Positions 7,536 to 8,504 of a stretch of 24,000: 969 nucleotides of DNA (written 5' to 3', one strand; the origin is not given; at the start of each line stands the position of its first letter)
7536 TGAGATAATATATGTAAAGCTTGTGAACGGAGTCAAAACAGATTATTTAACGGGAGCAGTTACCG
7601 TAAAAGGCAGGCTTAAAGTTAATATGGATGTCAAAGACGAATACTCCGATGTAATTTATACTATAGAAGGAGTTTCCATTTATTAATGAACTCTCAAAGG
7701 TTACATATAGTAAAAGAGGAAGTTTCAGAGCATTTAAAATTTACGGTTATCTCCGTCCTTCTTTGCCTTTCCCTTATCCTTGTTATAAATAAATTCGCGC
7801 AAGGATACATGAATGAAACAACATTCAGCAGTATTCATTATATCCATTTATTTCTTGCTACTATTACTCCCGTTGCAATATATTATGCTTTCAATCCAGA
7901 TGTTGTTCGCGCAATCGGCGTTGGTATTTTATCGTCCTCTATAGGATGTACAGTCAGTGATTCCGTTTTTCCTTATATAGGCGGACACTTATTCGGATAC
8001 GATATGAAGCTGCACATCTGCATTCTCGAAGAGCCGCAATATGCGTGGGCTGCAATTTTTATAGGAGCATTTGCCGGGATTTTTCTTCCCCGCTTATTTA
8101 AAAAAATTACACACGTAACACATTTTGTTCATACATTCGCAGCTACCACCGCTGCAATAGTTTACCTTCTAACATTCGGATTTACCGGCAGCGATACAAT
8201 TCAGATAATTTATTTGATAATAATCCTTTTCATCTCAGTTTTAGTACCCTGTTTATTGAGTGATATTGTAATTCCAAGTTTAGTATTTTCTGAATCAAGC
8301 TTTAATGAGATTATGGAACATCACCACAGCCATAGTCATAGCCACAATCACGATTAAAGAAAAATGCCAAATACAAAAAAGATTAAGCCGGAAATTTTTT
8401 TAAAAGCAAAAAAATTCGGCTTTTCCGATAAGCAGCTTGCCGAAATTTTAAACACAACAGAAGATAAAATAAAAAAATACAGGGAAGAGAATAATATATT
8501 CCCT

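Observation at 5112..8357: Histidine-decorated MacB/FtsX-fold ABC module plus DUF3299 plus a novel 6-TM His-tailed protein: candidate divergent metal (zinc?) acquisition system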

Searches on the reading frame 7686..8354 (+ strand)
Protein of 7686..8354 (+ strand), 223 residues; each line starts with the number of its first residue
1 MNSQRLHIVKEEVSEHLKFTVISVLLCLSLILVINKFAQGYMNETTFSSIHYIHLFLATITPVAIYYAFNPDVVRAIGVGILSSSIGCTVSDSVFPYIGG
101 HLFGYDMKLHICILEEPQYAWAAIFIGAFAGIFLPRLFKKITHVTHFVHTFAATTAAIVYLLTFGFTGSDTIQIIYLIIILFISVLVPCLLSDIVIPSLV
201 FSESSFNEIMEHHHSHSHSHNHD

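Call 3: search_protein_families(library=pfam, proteins=[window:7686-8354:+], max_evalue=0.1)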
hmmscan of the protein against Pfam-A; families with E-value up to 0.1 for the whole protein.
window:7686-8354:+ (223 aa): 0 families

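Call 4: search_protein_families(library=ncbifam, proteins=[window:7686-8354:+], max_evalue=0.1)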
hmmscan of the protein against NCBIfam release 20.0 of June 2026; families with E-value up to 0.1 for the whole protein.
window:7686-8354:+ (223 aa): 0 families

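Call 5: find_homologous_proteins(query=window:7686-8354:+)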
Query window:7686-8354:+ (223 aa): 10 proteins with E <= 0.001 among 385 candidates.
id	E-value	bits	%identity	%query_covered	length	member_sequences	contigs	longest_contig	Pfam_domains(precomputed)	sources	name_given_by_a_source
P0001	1.0e-139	482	100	100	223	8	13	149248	-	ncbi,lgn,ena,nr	ncbi:MAG: hypothetical protein JSS63_13640 [Bacteroidetes bacterium]|nr:hypothetical protein [Bacter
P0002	8.7e-100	351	68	100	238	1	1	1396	-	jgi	jgi:hypothetical protein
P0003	3.5e-99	349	86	79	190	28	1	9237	-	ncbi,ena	-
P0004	5.0e-99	349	80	87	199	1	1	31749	-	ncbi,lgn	-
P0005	3.7e-90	320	76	83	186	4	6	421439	-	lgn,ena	-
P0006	4.4e-77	277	58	94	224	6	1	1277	-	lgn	-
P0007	1.0e-61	227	46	96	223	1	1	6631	-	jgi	jgi:hypothetical protein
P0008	4.4e-37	146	38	91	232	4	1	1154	-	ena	-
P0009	5.0e-20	90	30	89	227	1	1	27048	-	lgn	-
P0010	3.0e-14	72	27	95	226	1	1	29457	-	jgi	jgi:hypothetical protein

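Call 8: find_encoding_contigs(protein=P0001, flank=10000, max_places=4)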
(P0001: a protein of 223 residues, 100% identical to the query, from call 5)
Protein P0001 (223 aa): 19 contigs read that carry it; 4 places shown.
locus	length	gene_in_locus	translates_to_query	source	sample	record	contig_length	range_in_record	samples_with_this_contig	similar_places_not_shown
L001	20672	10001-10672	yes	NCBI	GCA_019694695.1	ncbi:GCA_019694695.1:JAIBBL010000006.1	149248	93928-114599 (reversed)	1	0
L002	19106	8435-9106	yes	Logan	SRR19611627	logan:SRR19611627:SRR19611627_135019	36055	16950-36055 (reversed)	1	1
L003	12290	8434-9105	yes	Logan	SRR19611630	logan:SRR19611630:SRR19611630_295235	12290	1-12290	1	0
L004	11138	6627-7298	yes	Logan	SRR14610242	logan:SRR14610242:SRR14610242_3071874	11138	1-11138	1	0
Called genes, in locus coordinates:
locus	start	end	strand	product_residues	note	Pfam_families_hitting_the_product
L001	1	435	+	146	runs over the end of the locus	PF07606:DUF1569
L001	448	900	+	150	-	PF00293:NUDIX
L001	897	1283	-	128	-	PF07883:Cupin_2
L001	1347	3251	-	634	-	PF11551:Omp28, PF18962:Por_Secre_tail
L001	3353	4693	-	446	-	PF00704:Glyco_hydro_18, PF18962:Por_Secre_tail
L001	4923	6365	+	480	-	-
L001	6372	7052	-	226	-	PF13709:DUF4159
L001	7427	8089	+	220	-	PF00005:ABC_tran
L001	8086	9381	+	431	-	PF12704:MacB_PCD, PF02687:FtsX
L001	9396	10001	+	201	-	PF11736:DUF3299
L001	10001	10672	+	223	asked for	-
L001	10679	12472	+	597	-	PF25596:CPSase_L_D1, PF02222:ATP-grasp, PF02655:ATP-grasp_3 (weak), PF02786:CPSase_L_D2, PF07478:Dala_Dala_lig_C, PF15632:ATPgrasp_Ter (weak), PF02142:MGS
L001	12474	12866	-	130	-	PF04379:DUF525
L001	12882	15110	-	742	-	PF09371:Tex_N, PF22706:Tex_central_region, PF14639:YqgF, PF16921:Tex_YqgF, PF14635:HHH_7, PF12836:HHH_3, PF17674:HHH_9, PF00575:S1, +1 more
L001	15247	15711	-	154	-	-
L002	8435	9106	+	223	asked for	-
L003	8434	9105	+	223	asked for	-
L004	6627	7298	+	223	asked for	-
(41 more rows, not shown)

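Call 9: find_encoding_contigs(protein=P0009, flank=6000, max_places=2)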
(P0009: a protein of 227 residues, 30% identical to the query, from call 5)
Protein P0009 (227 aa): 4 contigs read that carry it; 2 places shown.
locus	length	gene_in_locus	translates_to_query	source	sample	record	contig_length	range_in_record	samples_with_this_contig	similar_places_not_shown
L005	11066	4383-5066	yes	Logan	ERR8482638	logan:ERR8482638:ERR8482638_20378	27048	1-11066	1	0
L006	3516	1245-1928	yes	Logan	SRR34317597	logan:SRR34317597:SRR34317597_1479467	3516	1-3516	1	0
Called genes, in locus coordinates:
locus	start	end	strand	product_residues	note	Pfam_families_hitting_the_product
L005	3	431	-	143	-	?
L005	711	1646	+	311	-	PF00023:Ank (faint), PF12796:Ank_2 (faint), PF13606:Ank_3 (faint), PF13637:Ank_4 (faint)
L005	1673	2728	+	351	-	PF00753:Lactamase_B (faint), PF13483:Lactamase_B_3, PF12706:Lactamase_B_2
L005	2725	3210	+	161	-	-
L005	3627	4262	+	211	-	PF03793:PASTA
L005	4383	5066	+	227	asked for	-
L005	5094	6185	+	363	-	PF00005:ABC_tran, PF13304:AAA_21 (faint), PF08402:TOBE_2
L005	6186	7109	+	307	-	PF00528:BPD_transp_1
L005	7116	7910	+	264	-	PF00528:BPD_transp_1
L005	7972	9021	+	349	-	PF01547:SBP_bac_1, PF13531:SBP_bac_11 (faint), PF13416:SBP_bac_8, PF13343:SBP_bac_6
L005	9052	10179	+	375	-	PF01547:SBP_bac_1, PF13416:SBP_bac_8, PF13531:SBP_bac_11 (weak), PF13343:SBP_bac_6 (weak)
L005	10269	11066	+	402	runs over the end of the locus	PF10502:Peptidase_S26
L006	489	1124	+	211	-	PF03793:PASTA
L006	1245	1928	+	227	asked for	-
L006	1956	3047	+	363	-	PF00005:ABC_tran, PF13304:AAA_21 (faint), PF08402:TOBE_2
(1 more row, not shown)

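Call 10: find_encoding_contigs(protein=P0010, flank=6000, max_places=2)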
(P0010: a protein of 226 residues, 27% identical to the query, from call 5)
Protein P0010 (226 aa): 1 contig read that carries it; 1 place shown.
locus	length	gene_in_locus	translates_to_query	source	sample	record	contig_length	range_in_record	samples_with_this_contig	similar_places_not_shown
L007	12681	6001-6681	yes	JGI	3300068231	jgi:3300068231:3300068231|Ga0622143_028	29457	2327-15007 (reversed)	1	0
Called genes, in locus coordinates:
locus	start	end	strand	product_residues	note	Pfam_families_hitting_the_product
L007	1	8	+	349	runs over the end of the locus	PF01193:RNA_pol_L, PF01000:RNA_pol_A_bac, PF03118:RNA_pol_A_CTD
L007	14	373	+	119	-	PF01196:Ribosomal_L17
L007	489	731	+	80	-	PF01106:NifU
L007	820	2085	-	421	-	PF00534:Glycos_transf_1, PF13692:Glyco_trans_1_4, PF13524:Glyco_trans_1_2 (weak)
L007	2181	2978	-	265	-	PF12796:Ank_2 (weak), PF12796:Ank_2, PF13857:Ank_5, PF13637:Ank_4, PF13857:Ank_5, PF12796:Ank_2, PF00023:Ank, PF13637:Ank_4, +4 more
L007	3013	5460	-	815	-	PF00023:Ank (faint), PF12796:Ank_2, PF13606:Ank_3 (faint), PF13857:Ank_5 (faint), PF12796:Ank_2, PF13637:Ank_4 (weak), PF12796:Ank_2, PF13637:Ank_4 (weak), +1 more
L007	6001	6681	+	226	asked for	-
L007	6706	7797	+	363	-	PF00005:ABC_tran, PF13304:AAA_21 (faint), PF08402:TOBE_2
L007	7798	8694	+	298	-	PF00528:BPD_transp_1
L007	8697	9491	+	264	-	PF00528:BPD_transp_1 (weak)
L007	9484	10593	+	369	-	PF01547:SBP_bac_1 (weak), PF13416:SBP_bac_8, PF13343:SBP_bac_6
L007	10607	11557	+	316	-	PF10502:Peptidase_S26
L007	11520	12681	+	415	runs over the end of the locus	PF10502:Peptidase_S26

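Call 11: find_encoding_contigs(protein=P0007, flank=6000, max_places=2)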
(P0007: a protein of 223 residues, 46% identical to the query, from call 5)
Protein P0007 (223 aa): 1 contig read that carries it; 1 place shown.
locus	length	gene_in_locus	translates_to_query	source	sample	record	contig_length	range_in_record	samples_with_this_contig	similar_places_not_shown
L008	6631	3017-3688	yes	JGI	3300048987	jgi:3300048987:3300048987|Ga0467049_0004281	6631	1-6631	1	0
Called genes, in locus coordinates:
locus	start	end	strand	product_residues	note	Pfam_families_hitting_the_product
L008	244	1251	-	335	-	PF02646:RmuC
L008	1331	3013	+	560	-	PF00111:Fer2 (weak), PF13510:Fer2_4, PF10588:NADH-G_4Fe-4S_3, PF22117:Fer4_Nqo3, PF04879:Molybdop_Fe4S4, PF22151:Fer4_NDSU1 (weak), PF00384:Molybdopterin (faint)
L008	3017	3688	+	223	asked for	-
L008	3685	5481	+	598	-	PF25596:CPSase_L_D1, PF01071:GARS_A (faint), PF02222:ATP-grasp, PF02655:ATP-grasp_3 (weak), PF02786:CPSase_L_D2, PF07478:Dala_Dala_lig_C, PF02142:MGS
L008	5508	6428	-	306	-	PF14257:DUF4349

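Call 12: find_encoding_contigs(protein=P0005, flank=7000, max_places=3)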
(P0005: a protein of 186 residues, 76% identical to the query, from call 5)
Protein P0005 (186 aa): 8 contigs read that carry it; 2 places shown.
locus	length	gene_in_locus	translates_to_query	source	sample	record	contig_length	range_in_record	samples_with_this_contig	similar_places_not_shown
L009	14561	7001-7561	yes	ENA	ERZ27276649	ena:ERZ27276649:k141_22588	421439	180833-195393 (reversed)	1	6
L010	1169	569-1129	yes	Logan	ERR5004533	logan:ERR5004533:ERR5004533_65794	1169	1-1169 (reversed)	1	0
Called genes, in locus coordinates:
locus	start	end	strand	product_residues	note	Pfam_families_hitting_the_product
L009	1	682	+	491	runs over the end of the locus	PF18962:Por_Secre_tail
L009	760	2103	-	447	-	PF00704:Glyco_hydro_18, PF18962:Por_Secre_tail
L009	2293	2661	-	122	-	PF07883:Cupin_2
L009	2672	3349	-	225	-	PF13709:DUF4159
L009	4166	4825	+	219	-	PF00005:ABC_tran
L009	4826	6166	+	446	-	PF12704:MacB_PCD, PF02687:FtsX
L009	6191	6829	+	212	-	PF11736:DUF3299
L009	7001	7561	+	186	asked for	-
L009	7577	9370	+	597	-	PF25596:CPSase_L_D1, PF02222:ATP-grasp, PF02655:ATP-grasp_3 (weak), PF02786:CPSase_L_D2, PF07478:Dala_Dala_lig_C, PF15632:ATPgrasp_Ter (weak), PF02142:MGS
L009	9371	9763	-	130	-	PF04379:DUF525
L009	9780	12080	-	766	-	PF09371:Tex_N, PF22706:Tex_central_region, PF14639:YqgF, PF16921:Tex_YqgF, PF14635:HHH_7, PF12836:HHH_3, PF17674:HHH_9, PF00575:S1, +1 more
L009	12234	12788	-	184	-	-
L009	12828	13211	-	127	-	-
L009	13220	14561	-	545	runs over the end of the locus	PF28550:DUF8436, PF00890:FAD_binding_2 (faint), PF01134:GIDA (faint), PF01494:FAD_binding_3 (weak), PF03486:HI0933_like (weak), PF07992:Pyr_redox_2 (faint), PF01266:DAO (weak), PF21688:FAD-depend_C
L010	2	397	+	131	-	?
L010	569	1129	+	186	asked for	-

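Call 13: find_encoding_contigs(protein=P0004, flank=7000, max_places=2)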
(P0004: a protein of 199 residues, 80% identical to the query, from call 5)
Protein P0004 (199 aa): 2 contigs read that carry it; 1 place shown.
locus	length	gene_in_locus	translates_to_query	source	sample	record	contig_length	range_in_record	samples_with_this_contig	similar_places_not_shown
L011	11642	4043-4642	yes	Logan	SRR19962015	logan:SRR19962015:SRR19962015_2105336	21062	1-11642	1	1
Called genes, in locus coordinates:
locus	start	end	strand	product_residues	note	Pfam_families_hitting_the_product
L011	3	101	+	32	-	?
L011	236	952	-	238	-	PF13709:DUF4159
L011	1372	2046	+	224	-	PF00005:ABC_tran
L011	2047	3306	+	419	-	PF12704:MacB_PCD, PF02687:FtsX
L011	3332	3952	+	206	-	PF11736:DUF3299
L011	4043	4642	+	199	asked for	-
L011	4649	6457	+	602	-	PF25596:CPSase_L_D1, PF02222:ATP-grasp, PF02655:ATP-grasp_3 (weak), PF02786:CPSase_L_D2, PF07478:Dala_Dala_lig_C, PF15632:ATPgrasp_Ter (weak), PF02142:MGS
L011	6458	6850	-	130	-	PF04379:DUF525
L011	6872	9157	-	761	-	PF09371:Tex_N, PF22706:Tex_central_region, PF14639:YqgF, PF16921:Tex_YqgF, PF14635:HHH_7, PF12836:HHH_3, PF17674:HHH_9, PF00575:S1, +1 more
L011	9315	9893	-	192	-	-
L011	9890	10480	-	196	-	-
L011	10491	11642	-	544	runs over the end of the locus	PF28550:DUF8436, PF00890:FAD_binding_2 (faint), PF01134:GIDA (faint), PF01494:FAD_binding_3 (faint), PF03486:HI0933_like (faint), PF07992:Pyr_redox_2 (faint), PF01266:DAO (weak), PF21688:FAD-depend_C, +1 more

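Call 14: find_encoding_contigs(protein=P0003, flank=7000, max_places=2)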
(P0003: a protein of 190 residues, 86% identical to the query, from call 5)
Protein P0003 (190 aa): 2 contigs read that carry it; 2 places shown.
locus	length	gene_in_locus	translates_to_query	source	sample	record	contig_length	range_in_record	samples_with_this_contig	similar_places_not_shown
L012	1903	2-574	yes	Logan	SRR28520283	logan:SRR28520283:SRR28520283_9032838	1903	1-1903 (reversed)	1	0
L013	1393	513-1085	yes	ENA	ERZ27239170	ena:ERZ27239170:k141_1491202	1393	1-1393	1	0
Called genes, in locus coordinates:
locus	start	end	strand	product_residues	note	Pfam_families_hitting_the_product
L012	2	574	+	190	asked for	?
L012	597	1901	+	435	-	?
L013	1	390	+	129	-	?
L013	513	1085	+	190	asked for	-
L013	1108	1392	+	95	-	?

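Call 28: predict_structure(alignment_id=A1)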
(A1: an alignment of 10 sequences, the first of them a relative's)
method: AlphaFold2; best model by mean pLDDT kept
length: 223 residues; sequences in the alignment: 10
mean_pLDDT: 77.4   pTM: 0.73
mean pLDDT of the five models: 77.4, 75.8, 75.2, 74.8, 73.5
residues with pLDDT >= 90: 9; 70-90: 168; 50-70: 26; < 50: 20
segments of 3 or more residues with pLDDT < 50: 204-223
pLDDT, mean of each block of 10 residues (from residue 1): 69 83 89 71 82 88 82 86 86 86 82 83 89 74 77 87 76 86 87 69 44 38 35
secondary structure, 60 per line:
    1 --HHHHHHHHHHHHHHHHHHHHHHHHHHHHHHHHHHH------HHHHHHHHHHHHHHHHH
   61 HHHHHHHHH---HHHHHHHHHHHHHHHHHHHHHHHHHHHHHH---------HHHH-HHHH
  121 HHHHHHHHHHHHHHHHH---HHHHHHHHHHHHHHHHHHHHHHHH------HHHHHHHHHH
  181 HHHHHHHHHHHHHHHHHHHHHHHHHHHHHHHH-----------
elements in order: H3-37 H44-69 H73-102 H112-115 H117-137 H141-164 H171-212

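Call 33: search_protein_representatives(alignment_id=A1)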
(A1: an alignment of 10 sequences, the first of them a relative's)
Query: 10 sequences, 221 profile positions. Proteins with E-value up to 0.001 (for the whole library): 320; up to 1e-10: 204; up to 1e-30: 86. The best 150 are listed.
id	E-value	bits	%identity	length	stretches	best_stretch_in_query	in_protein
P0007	1.7e-90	318.9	-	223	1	3-221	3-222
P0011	3.2e-67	242.9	-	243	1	9-219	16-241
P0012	1.4e-55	204.7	-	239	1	4-205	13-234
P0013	1.8e-55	204.4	-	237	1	5-202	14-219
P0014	3.2e-55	203.6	-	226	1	11-212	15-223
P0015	4.1e-54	200.0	-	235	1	7-207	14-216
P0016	5.5e-52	193.0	-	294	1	5-200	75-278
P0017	8.6e-52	192.4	-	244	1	5-206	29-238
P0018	1.0e-51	192.2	-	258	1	12-216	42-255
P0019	5.4e-51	189.8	-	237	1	4-207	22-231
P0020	7.5e-51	189.3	-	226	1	13-203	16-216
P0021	4.7e-50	186.7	-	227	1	7-206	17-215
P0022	3.8e-48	180.5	-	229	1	7-219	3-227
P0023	1.2e-47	178.9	-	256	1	12-208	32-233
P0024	1.7e-46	175.1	-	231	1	8-207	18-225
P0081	2.5e-34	135.3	-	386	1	11-206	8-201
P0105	4.8e-27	111.5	-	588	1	43-204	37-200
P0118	6.0e-25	104.6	-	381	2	9-114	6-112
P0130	8.8e-23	97.6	-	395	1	11-204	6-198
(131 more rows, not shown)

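Call 35: fold_search(model_id=the predicted structure, library=pdb)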
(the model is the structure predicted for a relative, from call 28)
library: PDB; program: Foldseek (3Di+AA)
matches with E <= 10: 208; with E <= 0.001: 0
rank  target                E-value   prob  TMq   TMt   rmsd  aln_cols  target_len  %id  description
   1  5wtr_A                4.1e-02  0.97  0.35  0.39  13.3       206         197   16  Crystal structure of a prokaryotic TRIC channel in 0.5 M KCl (released 2017-04-05)
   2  8qb4                  4.3e-01  0.10  0.16  0.11  15.5       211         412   12  Crystal structure of apo-GltTk obtained with in meso crystallization (H32 space group) (released 2024-09-11)
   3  6bav_A                7.3e-01  0.09  0.17  0.12  15.2       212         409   13  Crystal Structure of GltPh R397C in complex with S-Benzyl-L-Cysteine (released 2018-01-17)
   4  6bat_A                7.7e-01  0.08  0.16  0.12  16.2       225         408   12  Crystal Structure of Wild-Type GltPh in complex with L-aspartate (released 2018-01-17)
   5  7ugj                  9.4e-01  0.07  0.17  0.11  21.3       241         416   12  TBOA-bound GltPh RSMR mutant in OFS state (released 2023-03-29)
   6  4ky0_C                9.4e-01  0.07  0.16  0.11  16.0       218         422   13  Crystal structure of a substrate-free glutamate transporter homologue from Thermococcus kodakarensis (released 2013-09-11)
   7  6wyj                  1.0e+00  0.08  0.18  0.12  16.4       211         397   12  Cryo-EM structure of the GltPh L152C-G321C mutant in the intermediate state (released 2021-02-17)
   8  8kh5_A                1.1e+00  0.11  0.21  0.19  17.6       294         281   16  Cryo-EM structure of the GPR174-Gs complex bound to endogenous lysoPS (released 2023-10-18)
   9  5dwy_B                1.1e+00  0.07  0.17  0.11  15.6       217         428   12  Crystal structure of a substrate-free glutamate transporter homologue GltTk (released 2016-09-28)
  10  6x01_A                1.2e+00  0.08  0.18  0.12  16.5       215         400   11  Crystal structure of the GltPh V216C-A391C mutant cross-linked in outward-facing state (released 2021-02-17)
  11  6r7r_A                1.2e+00  0.06  0.16  0.11  15.4       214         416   13  Crystal structure of the glutamate transporter homologue GltTk in complex with D-aspartate (released 2019-04-17)
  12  5dwy_C                1.3e+00  0.06  0.16  0.11  15.3       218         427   11  Crystal structure of a substrate-free glutamate transporter homologue GltTk (released 2016-09-28)
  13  5wue                  1.4e+00  0.30  0.31  0.34  13.9       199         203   13  Structural basis for conductance through TRIC cation channels (released 2017-06-21)
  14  7ugd                  1.4e+00  0.07  0.19  0.12  17.1       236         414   11  Asp-bound GltPh RSMR mutant in IFS-A1 state (released 2023-03-29)
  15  4p3j_A                1.6e+00  0.06  0.17  0.11  15.1       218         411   10  Apo inward-facing state of the glutamate transporter homologue GltPh in alkali-free conditions (released 2014-06-04)
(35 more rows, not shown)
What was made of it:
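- On Known metal-transporter families for g4 (ZIP, CDF, NicO, CbtA and others in Pfam/NCBIfam): Best Foldseek PDB TM is 0.39 (call 35).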

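Call 36: search_protein_families(library=pfam, alignment_id=A2, max_evalue=0.01)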
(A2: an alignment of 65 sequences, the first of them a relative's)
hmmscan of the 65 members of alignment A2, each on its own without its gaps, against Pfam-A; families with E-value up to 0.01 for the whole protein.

A. member 1, P0001 (223 aa): 0 families

B. families by the number of members that match (of 65 scanned): 16 families
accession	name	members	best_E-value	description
PF13649.12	Methyltransf_25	1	1.6e-10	Methyltransferase domain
PF13847.12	Methyltransf_31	1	5.1e-09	Methyltransferase domain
PF08241.18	Methyltransf_11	1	1.4e-07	Methyltransferase domain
PF08242.18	Methyltransf_12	1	8.8e-07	Methyltransferase domain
PF11736.14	DUF3299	1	1.2e-06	Protein of unknown function (DUF3299)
PF05175.20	MTS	1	1.8e-06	Methyltransferase small domain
PF01135.25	PCMT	1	1.1e-05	Protein-L-isoaspartate(D-aspartate) O-methyltransferase (PCMT)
PF02353.26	CMAS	1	6.4e-05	Mycolic acid cyclopropane synthetase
PF13489.12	Methyltransf_23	1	0.00049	Methyltransferase domain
PF02653.21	BPD_transp_2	1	0.00052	Branched-chain amino acid transport system / permease component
PF00324.27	AA_permease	1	0.0006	Amino acid permease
PF01189.24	Methyltr_RsmB-F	1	0.0018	16S rRNA methyltransferase RsmB/F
PF02535.28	Zip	1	0.0019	ZIP Zinc transporter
PF19029.5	DUF883_C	1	0.0023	DUF883 C-terminal glycine zipper region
PF01269.23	Fibrillarin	1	0.0065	Fibrillarin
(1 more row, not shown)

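Call 38: search_protein_families(library=pfam, proteins=[P0105, P0081, P0130, P0118], max_evalue=0.01)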
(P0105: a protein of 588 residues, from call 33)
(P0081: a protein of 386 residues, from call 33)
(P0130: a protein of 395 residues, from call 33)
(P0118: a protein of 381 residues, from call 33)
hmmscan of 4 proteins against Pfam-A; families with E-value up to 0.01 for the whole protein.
P0105 (588 aa): 1 family
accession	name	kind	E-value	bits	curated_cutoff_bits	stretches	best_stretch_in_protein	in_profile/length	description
PF11736.14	DUF3299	-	1.2e-06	29.1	22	1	313-383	47-120/139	Protein of unknown function (DUF3299)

P0081 (386 aa): 0 families

P0130 (395 aa): 10 families
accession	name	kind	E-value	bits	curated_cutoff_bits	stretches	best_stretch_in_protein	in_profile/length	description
PF13649.12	Methyltransf_25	-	1.6e-10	41.9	27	1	230-329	1-97/97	Methyltransferase domain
PF13847.12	Methyltransf_31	-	5.1e-09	36.4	27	1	226-346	3-122/145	Methyltransferase domain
PF08241.18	Methyltransf_11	-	1.4e-07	32.5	21.2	1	231-333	1-95/95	Methyltransferase domain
PF08242.18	Methyltransf_12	-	8.8e-07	30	30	1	231-331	1-98/98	Methyltransferase domain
PF05175.20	MTS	-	1.8e-06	28.1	23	1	218-343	23-148/170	Methyltransferase small domain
PF01135.25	PCMT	-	1.1e-05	25.7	20.3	1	211-295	61-140/210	Protein-L-isoaspartate(D-aspartate) O-methyltransferase (PCMT)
PF02353.26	CMAS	-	6.4e-05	22.8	27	1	219-343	55-174/273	Mycolic acid cyclopropane synthetase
PF13489.12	Methyltransf_23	-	0.00049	20.3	27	1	224-351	20-136/164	Methyltransferase domain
PF01189.24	Methyltr_RsmB-F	-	0.0018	18.4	27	1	227-301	9-84/199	16S rRNA methyltransferase RsmB/F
PF01269.23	Fibrillarin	-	0.0065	16.1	27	1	218-274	63-119/227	Fibrillarin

P0118 (381 aa): 1 family
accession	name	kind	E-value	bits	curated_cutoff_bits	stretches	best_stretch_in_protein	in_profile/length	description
PF02535.28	Zip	-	0.0019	17.9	35.1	1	23-177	45-171/323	ZIP Zinc transporter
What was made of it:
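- A g4::methyltransferase fusion exists (P0130; call 38).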
